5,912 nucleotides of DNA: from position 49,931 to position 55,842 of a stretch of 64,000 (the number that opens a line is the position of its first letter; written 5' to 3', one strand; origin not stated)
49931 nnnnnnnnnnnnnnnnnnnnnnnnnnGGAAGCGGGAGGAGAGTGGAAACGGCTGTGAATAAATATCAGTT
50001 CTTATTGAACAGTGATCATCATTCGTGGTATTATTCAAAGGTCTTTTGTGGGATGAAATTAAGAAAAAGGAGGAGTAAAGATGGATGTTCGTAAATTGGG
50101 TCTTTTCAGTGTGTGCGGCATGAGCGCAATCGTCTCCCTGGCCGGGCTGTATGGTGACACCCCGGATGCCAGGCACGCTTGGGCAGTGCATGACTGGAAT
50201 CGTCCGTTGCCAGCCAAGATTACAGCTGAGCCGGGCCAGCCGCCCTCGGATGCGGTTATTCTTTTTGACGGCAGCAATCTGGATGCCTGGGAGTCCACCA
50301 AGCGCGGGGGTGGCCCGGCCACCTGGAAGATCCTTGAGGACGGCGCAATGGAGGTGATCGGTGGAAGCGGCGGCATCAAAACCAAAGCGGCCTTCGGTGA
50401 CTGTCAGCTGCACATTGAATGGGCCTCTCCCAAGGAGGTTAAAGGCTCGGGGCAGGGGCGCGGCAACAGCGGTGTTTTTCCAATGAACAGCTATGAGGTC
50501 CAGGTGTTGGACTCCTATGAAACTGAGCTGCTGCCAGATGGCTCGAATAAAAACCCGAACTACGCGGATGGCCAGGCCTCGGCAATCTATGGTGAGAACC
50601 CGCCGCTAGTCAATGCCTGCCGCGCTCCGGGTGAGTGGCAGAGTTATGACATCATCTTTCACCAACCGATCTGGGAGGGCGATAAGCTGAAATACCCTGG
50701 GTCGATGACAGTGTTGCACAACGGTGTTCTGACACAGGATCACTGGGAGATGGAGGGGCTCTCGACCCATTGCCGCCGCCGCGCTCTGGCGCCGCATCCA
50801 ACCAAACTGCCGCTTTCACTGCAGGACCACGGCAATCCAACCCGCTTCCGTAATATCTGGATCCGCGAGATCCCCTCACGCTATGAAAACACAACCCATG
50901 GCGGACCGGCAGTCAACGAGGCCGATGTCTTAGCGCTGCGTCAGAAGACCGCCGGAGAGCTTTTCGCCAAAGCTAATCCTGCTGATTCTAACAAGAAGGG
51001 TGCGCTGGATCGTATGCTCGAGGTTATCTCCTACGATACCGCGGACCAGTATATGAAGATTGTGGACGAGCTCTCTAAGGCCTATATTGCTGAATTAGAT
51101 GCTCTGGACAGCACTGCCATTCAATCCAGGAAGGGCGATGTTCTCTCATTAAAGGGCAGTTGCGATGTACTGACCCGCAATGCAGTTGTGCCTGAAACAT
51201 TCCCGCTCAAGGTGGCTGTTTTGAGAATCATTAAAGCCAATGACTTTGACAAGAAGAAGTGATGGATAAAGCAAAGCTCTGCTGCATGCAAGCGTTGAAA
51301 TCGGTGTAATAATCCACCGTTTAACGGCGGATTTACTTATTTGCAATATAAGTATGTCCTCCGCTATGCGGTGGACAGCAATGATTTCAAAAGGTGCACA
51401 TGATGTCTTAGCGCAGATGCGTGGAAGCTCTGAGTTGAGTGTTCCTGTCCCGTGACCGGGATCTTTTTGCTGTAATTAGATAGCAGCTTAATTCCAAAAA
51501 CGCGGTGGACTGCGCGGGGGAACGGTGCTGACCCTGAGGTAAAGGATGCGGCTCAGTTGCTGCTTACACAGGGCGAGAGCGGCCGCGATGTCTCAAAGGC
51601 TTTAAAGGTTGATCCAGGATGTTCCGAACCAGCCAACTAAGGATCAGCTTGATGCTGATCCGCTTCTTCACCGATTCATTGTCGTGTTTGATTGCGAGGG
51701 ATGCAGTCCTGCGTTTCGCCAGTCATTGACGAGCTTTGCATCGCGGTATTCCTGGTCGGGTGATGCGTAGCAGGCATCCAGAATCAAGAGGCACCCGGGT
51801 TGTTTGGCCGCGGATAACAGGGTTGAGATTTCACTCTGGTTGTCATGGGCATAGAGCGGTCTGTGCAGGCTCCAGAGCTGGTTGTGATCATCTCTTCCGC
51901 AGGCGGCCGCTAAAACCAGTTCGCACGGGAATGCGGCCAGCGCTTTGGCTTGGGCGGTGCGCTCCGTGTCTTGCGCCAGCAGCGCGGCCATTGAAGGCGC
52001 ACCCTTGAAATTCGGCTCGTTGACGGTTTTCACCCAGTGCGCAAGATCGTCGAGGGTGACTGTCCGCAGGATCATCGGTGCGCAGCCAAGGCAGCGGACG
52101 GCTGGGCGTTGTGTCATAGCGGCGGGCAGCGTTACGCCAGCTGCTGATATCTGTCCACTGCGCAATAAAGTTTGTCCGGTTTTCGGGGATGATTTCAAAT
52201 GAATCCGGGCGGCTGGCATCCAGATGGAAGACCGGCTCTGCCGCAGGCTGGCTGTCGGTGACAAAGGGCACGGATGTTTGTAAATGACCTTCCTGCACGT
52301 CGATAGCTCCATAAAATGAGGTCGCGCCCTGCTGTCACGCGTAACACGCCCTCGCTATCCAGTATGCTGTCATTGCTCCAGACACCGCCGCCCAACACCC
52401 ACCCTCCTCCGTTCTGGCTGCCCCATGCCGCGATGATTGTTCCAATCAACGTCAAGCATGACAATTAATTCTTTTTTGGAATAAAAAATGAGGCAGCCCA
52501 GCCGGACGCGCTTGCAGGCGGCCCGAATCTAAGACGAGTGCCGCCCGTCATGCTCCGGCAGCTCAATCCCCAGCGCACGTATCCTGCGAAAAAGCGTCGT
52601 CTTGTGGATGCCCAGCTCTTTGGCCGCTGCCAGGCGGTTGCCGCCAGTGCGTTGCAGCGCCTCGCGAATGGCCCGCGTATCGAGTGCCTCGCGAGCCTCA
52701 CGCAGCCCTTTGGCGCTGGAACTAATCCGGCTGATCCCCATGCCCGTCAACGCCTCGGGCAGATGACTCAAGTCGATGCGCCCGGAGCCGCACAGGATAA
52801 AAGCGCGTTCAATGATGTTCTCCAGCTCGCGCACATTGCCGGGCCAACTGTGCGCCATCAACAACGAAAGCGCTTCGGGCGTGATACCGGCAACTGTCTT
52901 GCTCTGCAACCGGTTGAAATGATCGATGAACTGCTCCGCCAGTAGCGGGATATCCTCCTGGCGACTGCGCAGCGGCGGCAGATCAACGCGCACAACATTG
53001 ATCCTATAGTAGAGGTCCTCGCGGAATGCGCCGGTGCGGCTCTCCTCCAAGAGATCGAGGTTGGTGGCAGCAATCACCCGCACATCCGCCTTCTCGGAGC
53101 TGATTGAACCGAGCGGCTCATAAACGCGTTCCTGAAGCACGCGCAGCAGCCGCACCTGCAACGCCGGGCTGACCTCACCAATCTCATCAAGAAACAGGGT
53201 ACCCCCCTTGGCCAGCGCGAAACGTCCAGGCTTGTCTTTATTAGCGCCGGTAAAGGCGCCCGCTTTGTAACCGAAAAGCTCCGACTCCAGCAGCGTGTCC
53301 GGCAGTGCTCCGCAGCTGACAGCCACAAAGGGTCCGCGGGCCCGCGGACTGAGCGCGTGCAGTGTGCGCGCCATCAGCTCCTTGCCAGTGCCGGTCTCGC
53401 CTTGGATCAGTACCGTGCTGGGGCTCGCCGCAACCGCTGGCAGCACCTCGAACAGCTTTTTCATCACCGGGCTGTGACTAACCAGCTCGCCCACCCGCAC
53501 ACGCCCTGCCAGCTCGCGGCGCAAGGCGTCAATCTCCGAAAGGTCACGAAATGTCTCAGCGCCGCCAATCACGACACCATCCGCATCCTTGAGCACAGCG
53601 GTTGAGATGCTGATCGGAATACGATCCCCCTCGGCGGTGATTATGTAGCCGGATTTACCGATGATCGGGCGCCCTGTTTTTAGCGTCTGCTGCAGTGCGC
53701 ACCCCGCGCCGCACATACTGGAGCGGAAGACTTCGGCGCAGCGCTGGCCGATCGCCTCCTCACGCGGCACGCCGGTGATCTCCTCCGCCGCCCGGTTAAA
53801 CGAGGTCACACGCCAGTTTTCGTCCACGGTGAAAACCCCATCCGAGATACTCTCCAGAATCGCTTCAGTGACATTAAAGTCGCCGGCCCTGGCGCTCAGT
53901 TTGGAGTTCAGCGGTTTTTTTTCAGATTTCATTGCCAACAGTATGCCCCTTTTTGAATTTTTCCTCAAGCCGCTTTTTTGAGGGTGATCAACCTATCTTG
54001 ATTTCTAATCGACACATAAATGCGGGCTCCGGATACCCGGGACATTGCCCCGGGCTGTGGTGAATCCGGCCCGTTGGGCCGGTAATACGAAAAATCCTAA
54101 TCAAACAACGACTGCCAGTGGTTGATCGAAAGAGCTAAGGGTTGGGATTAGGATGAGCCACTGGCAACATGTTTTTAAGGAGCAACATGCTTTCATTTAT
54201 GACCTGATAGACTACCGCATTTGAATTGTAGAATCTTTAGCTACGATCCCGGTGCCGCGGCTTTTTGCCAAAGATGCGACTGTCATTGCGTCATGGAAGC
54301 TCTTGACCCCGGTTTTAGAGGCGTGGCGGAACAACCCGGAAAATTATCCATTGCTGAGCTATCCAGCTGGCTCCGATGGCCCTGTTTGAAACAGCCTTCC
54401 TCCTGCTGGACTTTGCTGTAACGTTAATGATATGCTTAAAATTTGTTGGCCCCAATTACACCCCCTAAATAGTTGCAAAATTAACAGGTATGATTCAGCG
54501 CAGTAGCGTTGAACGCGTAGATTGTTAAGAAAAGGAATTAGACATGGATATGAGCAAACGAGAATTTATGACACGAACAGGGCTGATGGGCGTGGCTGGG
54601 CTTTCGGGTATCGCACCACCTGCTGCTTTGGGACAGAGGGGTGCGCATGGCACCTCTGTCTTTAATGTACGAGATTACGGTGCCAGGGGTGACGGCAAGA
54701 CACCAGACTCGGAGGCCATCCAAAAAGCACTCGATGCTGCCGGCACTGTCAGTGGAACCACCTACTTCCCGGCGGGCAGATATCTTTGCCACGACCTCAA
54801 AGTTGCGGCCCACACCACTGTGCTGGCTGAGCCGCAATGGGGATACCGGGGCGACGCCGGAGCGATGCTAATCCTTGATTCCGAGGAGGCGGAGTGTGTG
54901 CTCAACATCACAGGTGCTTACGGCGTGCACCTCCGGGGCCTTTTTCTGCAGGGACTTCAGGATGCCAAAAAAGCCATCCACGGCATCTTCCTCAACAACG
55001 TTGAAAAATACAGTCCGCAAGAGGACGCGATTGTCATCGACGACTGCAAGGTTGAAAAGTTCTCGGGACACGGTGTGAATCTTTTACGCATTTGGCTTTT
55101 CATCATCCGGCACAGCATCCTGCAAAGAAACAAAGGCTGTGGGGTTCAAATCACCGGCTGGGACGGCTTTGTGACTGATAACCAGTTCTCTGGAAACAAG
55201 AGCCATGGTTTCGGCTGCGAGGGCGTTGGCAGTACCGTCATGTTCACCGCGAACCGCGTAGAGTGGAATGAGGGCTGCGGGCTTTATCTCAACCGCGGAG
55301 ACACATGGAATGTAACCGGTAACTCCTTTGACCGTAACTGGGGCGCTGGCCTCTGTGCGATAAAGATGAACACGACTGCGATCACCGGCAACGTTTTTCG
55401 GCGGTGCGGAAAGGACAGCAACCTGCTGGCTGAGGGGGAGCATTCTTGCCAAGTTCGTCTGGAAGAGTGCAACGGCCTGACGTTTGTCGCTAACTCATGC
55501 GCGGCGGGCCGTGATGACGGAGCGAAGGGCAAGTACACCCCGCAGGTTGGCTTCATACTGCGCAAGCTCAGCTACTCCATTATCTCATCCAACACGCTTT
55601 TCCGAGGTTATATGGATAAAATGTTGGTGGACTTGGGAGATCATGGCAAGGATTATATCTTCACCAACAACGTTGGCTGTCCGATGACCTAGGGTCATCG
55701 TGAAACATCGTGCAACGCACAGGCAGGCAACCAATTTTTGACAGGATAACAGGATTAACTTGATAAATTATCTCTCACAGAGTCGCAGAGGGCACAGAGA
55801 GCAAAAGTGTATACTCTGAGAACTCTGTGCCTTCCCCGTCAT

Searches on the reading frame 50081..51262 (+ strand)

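Call 11: search_protein_families(library=pfam, proteins=[window:50081-51262:+], max_evalue=0.001)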
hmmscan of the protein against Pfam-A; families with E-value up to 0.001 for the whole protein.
window:50081-51262:+ (393 aa): 1 family
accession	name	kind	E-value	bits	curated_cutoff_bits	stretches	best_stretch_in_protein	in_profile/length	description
PF06439.18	3keto-disac_hyd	-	9.7e-38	130.5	26.8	1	58-262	2-187/187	3-keto-disaccharide hydrolase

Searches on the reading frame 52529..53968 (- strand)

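Call 11: search_protein_families(library=pfam, proteins=[window:52529-53968:-], max_evalue=0.001)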
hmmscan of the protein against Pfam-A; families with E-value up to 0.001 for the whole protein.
window:52529-53968:- (479 aa): 13 families
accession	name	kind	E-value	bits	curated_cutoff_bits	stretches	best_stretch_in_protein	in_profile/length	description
PF00158.32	Sigma54_activat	-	2.5e-66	222.9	20.2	1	163-328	2-167/168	Sigma-54 interaction domain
PF25601.1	AAA_lid_14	-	6.4e-28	96.8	27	1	334-409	1-76/87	AAA+ ATPase lid domain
PF14532.12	Sigma54_activ_2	-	4.9e-21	75.9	25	1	164-333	2-138/138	Sigma-54 interaction domain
PF13426.13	PAS_9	-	1.6e-13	51.2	27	1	42-145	1-103/103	PAS domain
PF08448.16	PAS_4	-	2.3e-12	47.5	23.1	1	38-145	1-107/110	PAS fold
PF00989.32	PAS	-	3.6e-10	40.3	22.6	1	35-82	4-51/113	PAS fold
PF02954.25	HTH_8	-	3e-09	36.9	22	1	426-465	2-41/42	Bacterial regulatory protein, Fis family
PF07728.20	AAA_5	-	7.3e-09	36.2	22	1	186-304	2-123/139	AAA domain (dynein-related subfamily)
PF13188.13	PAS_8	-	8.9e-08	32.2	21.8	1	35-75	4-45/65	PAS domain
PF01078.27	Mg_chelatase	-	3.5e-06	27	20.3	0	240-271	92-123/207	Magnesium chelatase, subunit ChlI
PF18024.7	HTH_50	-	0.00056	20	27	0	420-468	2-49/50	Helix-turn-helix domain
PF13556.12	HTH_30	-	0.00077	19.6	27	0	439-465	9-35/59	PucR C-terminal helix-turn-helix domain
PF00004.35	AAA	-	0.00085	20.2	21.2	0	186-309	1-116/131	ATPase family associated with various cellular activities (AAA)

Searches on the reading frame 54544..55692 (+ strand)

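Call 11: search_protein_families(library=pfam, proteins=[window:54544-55692:+], max_evalue=0.001)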
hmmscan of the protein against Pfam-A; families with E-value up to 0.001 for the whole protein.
window:54544-55692:+ (382 aa): 3 families
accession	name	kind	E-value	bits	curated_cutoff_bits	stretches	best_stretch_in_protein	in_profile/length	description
PF13229.12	Beta_helix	-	4.6e-15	56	25.9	1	146-285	24-158/158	Right handed beta helix region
PF12708.12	Pect-lyase_RHGA_epim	-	2.9e-13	50.6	27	1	40-83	2-47/213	Rhamnogalacturonase A/epimerase, pectate lyase-like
PF05048.19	NosD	-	3.8e-08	33.5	23.6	1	176-285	61-169/212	Periplasmic copper-binding protein (NosD)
